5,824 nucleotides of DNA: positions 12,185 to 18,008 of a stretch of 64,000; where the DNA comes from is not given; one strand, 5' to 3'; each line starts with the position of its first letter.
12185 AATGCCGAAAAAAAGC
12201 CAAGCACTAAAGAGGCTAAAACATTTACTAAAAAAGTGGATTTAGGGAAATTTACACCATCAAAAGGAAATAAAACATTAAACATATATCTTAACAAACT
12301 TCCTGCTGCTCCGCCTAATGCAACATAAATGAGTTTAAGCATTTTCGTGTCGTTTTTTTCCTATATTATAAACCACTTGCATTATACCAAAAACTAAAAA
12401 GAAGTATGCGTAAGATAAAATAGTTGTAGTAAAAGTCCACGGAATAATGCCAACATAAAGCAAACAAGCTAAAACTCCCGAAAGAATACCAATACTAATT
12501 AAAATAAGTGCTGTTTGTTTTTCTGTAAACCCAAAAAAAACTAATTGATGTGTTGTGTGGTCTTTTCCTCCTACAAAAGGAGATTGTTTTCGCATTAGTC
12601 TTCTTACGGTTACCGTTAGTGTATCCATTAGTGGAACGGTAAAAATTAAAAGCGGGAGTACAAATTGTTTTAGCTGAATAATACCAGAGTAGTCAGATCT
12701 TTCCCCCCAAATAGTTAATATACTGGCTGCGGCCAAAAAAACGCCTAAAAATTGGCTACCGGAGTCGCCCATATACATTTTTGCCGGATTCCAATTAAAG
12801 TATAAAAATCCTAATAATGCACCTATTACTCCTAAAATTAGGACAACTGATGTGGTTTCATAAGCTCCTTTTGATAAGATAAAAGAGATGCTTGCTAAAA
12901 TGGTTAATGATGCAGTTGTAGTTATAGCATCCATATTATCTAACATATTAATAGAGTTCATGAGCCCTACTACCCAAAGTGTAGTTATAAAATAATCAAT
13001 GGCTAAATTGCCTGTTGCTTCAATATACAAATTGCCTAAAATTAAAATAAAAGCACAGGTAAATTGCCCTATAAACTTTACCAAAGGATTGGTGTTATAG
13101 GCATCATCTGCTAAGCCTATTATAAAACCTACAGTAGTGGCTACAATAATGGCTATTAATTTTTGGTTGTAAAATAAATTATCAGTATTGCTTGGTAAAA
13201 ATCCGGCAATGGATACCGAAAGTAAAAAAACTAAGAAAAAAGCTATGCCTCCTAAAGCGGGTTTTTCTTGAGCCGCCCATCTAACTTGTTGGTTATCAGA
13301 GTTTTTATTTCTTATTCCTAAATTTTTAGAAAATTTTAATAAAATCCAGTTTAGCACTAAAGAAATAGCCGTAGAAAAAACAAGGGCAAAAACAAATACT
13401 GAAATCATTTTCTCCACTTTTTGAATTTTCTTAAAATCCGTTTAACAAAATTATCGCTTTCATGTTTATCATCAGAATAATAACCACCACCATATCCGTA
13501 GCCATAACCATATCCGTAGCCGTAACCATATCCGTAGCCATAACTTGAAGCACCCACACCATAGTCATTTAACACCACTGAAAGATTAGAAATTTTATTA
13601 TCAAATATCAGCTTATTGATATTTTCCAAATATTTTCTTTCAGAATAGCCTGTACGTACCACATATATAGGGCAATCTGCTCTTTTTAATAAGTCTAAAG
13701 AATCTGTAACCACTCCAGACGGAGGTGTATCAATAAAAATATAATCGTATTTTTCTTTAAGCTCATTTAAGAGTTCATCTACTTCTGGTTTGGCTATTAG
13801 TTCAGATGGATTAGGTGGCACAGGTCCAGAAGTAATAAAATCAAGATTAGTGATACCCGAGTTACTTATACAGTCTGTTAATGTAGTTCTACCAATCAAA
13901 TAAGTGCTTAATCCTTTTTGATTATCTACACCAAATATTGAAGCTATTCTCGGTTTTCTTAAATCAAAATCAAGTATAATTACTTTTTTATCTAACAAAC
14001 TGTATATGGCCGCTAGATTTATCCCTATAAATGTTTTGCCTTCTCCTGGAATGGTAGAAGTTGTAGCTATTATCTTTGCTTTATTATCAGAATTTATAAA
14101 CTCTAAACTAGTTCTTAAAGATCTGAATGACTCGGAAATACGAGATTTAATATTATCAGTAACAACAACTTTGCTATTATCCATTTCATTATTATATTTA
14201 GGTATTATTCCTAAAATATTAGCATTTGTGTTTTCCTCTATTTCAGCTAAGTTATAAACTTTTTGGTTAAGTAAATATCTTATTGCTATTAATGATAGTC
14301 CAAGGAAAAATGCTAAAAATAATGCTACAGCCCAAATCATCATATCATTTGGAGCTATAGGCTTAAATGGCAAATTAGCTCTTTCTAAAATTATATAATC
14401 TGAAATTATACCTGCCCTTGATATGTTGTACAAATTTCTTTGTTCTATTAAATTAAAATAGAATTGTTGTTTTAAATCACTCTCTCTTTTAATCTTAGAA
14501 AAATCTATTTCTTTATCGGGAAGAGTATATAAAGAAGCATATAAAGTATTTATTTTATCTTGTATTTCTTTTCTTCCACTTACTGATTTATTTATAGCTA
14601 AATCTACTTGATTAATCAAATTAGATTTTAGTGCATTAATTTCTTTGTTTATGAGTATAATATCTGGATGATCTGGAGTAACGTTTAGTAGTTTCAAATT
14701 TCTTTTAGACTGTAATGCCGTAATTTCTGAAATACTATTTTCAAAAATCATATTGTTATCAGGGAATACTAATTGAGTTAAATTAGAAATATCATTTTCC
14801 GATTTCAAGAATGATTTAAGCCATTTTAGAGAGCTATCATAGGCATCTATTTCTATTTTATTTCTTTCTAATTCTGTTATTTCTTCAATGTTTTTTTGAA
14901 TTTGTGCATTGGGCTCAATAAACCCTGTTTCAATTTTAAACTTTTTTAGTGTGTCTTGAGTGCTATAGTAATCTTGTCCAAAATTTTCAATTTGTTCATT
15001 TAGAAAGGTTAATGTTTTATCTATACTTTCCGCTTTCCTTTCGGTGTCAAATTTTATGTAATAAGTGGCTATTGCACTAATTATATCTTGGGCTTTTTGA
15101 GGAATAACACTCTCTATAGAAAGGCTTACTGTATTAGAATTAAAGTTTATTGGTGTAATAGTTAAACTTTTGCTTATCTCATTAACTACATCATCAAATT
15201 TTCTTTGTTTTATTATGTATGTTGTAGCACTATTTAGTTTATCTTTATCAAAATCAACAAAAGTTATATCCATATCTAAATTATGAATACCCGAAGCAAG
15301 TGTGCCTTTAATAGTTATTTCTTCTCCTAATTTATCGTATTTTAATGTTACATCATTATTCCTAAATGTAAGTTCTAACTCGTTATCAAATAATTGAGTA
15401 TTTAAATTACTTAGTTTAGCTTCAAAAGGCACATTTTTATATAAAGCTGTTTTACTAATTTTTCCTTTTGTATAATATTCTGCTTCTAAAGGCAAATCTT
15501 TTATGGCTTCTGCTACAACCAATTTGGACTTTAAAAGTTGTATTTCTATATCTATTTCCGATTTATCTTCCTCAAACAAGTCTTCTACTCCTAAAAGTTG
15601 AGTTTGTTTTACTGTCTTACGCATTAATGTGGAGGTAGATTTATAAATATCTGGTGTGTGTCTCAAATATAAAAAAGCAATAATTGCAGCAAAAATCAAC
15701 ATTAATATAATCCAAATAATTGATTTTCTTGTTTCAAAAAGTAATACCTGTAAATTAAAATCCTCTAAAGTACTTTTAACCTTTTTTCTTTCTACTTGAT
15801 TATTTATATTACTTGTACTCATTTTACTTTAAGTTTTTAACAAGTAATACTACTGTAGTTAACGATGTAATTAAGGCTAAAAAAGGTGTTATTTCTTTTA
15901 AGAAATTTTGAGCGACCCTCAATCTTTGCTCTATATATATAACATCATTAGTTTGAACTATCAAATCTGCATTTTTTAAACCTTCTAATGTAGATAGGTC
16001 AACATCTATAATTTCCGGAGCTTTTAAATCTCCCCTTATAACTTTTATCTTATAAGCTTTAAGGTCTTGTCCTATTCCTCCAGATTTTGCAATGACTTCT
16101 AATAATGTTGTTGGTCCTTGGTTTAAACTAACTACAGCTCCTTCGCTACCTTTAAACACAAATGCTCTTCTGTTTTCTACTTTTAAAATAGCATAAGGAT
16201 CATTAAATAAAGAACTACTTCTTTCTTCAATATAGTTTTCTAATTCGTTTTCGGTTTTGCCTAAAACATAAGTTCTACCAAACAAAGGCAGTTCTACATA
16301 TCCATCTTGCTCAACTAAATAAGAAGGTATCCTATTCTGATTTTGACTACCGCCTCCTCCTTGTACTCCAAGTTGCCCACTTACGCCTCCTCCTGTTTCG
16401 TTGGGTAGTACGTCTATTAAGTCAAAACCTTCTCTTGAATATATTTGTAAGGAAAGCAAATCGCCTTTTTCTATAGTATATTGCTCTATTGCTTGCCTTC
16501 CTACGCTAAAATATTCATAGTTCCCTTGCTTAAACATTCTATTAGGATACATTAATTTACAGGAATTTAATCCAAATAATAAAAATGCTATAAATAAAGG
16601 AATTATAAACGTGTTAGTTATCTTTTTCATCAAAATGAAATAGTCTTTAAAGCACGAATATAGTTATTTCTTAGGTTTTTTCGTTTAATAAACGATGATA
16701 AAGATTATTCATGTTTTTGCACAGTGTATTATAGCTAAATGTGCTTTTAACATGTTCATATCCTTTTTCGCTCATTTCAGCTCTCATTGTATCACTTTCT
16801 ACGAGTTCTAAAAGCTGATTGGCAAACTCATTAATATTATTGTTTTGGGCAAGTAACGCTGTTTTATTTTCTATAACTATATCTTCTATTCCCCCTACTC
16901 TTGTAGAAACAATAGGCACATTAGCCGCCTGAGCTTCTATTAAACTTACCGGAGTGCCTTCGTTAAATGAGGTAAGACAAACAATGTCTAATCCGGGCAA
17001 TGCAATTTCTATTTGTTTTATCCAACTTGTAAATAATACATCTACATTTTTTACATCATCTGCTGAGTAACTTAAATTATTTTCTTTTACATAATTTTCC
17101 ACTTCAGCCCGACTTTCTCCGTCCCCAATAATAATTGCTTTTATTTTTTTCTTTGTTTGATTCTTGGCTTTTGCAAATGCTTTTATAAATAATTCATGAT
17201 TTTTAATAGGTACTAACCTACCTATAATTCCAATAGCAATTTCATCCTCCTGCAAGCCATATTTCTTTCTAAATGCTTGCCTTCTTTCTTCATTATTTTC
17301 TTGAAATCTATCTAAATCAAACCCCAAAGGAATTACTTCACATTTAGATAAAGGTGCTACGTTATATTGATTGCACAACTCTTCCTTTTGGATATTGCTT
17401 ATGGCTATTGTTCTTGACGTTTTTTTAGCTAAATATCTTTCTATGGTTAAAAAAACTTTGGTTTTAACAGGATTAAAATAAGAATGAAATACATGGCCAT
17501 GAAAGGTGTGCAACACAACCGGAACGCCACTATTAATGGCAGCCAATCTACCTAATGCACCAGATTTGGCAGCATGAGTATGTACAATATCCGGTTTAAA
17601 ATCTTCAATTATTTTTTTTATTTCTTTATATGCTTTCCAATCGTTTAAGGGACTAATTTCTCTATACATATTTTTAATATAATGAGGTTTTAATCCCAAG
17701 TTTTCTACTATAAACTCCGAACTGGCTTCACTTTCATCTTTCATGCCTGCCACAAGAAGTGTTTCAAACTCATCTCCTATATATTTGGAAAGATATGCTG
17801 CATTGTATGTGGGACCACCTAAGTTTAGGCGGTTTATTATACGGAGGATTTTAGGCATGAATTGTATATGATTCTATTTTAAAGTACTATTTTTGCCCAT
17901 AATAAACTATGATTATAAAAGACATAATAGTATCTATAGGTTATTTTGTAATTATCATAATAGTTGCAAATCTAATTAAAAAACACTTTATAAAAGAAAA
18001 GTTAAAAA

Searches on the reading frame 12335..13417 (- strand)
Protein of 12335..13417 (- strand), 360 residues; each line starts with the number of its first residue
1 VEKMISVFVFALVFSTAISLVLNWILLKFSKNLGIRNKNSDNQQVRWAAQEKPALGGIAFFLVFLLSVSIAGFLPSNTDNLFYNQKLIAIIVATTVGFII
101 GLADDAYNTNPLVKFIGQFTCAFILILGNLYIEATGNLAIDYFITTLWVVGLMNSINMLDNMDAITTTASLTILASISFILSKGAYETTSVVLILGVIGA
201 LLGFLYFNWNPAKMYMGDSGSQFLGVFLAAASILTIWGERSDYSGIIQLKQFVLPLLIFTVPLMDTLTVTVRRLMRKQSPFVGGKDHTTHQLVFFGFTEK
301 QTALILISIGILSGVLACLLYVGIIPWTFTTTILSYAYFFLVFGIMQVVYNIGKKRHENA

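Call 7: search_protein_families(library=pfam, proteins=[window:12335-13417:-], max_evalue=0.001)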
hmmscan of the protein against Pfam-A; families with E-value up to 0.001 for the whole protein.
window:12335-13417:- (360 aa): 1 family
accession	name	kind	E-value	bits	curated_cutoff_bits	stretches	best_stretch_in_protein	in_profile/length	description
PF00953.26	Glycos_transf_4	-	1.7e-26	93.6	27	1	88-234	2-158/160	Glycosyl transferase family 4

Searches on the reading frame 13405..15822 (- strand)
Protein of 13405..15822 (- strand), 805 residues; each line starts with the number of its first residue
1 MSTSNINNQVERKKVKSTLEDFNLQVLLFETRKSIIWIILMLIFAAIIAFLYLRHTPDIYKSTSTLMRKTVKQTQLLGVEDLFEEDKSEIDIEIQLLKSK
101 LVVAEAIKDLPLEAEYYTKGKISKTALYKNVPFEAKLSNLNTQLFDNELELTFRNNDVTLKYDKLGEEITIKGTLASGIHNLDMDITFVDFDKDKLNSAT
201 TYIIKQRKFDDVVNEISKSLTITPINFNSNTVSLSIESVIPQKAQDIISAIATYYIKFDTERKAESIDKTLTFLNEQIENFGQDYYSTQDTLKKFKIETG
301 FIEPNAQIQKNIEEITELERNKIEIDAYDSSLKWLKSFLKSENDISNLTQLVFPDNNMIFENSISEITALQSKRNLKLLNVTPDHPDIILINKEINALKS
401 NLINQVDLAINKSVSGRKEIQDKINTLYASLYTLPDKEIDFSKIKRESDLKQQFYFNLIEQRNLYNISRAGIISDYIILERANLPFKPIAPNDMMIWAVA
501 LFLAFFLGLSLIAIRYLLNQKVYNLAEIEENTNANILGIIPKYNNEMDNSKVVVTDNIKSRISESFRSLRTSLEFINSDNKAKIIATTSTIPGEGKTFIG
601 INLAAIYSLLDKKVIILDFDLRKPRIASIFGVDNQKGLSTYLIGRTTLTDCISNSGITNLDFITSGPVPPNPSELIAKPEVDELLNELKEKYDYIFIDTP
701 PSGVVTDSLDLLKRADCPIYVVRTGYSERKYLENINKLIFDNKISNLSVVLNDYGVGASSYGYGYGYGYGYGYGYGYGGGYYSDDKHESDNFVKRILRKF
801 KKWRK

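Call 7: search_protein_families(library=pfam, proteins=[window:13405-15822:-], max_evalue=0.001)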
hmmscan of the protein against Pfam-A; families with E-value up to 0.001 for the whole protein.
window:13405-15822:- (805 aa): 5 families
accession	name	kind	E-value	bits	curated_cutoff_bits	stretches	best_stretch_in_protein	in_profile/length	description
PF13614.12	AAA_31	-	6.5e-12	46.2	27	1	583-706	2-132/177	AAA domain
PF13807.11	GNVR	-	2.6e-08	34.1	27.7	1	444-516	9-81/82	G-rich domain on putative tyrosine kinase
PF02706.20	Wzz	-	7.3e-08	33.1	25.5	1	21-110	2-91/91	Chain length determinant protein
PF10609.15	ParA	-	2.3e-05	24.4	27.1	1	583-702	4-122/246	NUBPL iron-transfer P-loop NTPase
PF01656.29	CbiA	-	0.00049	20.5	25.4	0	585-693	1-54/125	CobQ/CobB/MinD/ParA nucleotide binding domain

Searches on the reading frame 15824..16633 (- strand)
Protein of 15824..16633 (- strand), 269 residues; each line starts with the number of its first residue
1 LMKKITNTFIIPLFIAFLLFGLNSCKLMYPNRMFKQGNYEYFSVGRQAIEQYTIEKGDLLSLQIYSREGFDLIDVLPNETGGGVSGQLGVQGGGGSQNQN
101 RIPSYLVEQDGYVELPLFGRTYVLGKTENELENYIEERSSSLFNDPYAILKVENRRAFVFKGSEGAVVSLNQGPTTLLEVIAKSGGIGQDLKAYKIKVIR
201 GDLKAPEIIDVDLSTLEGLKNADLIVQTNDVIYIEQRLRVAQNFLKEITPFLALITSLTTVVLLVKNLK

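Call 7: search_protein_families(library=pfam, proteins=[window:15824-16633:-], max_evalue=0.001)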
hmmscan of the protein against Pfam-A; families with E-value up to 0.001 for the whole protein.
window:15824-16633:- (269 aa): 2 families
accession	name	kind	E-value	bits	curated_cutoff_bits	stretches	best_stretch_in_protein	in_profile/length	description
PF02563.21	Poly_export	-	2.1e-11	44.2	28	1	50-151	5-75/77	Polysaccharide biosynthesis/export protein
PF22461.2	SLBB_2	-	0.00027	21.4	27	1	167-234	14-79/79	SLBB domain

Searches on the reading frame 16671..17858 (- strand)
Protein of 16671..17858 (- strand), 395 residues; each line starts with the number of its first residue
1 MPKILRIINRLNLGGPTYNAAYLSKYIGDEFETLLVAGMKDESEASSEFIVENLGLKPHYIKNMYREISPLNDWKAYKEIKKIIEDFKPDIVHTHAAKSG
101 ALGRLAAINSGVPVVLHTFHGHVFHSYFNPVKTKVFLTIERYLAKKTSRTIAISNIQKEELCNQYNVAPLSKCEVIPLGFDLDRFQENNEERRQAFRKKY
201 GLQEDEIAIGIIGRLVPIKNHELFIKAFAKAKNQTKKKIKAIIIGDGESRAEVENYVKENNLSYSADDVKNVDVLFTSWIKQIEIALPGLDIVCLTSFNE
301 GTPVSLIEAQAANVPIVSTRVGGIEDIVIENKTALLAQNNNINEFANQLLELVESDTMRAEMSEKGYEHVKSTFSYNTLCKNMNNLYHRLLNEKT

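Call 7: search_protein_families(library=pfam, proteins=[window:16671-17858:-], max_evalue=0.001)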
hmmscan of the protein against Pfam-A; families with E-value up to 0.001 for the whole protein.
window:16671-17858:- (395 aa): 7 families
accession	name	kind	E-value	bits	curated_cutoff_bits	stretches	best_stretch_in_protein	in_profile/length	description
PF00534.26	Glycos_transf_1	-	3.2e-34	118.4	26.4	1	193-368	2-171/172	Glycosyl transferases group 1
PF13692.12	Glyco_trans_1_4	-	3.4e-27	95.9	27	1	208-354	3-141/142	Glycosyl transferases group 1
PF13439.12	Glyco_transf_4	-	4.7e-23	82.5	28.5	1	62-184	46-170/170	Glycosyltransferase Family 4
PF13579.12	Glyco_trans_4_4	-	1.3e-16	61.8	29.7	1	64-179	47-158/158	Glycosyl transferase 4-like domain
PF13477.12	Glyco_trans_4_2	-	2.8e-12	47.4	23.4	1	56-152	45-137/139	Glycosyl transferase 4-like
PF20706.3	GT4-conflict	-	1.1e-06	28.3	26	1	128-331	128-323/385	Family 4 Glycosyltransferase in conflict systems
PF13524.12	Glyco_trans_1_2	-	1.7e-06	28.5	25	1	304-378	65-137/144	Glycosyl transferase-like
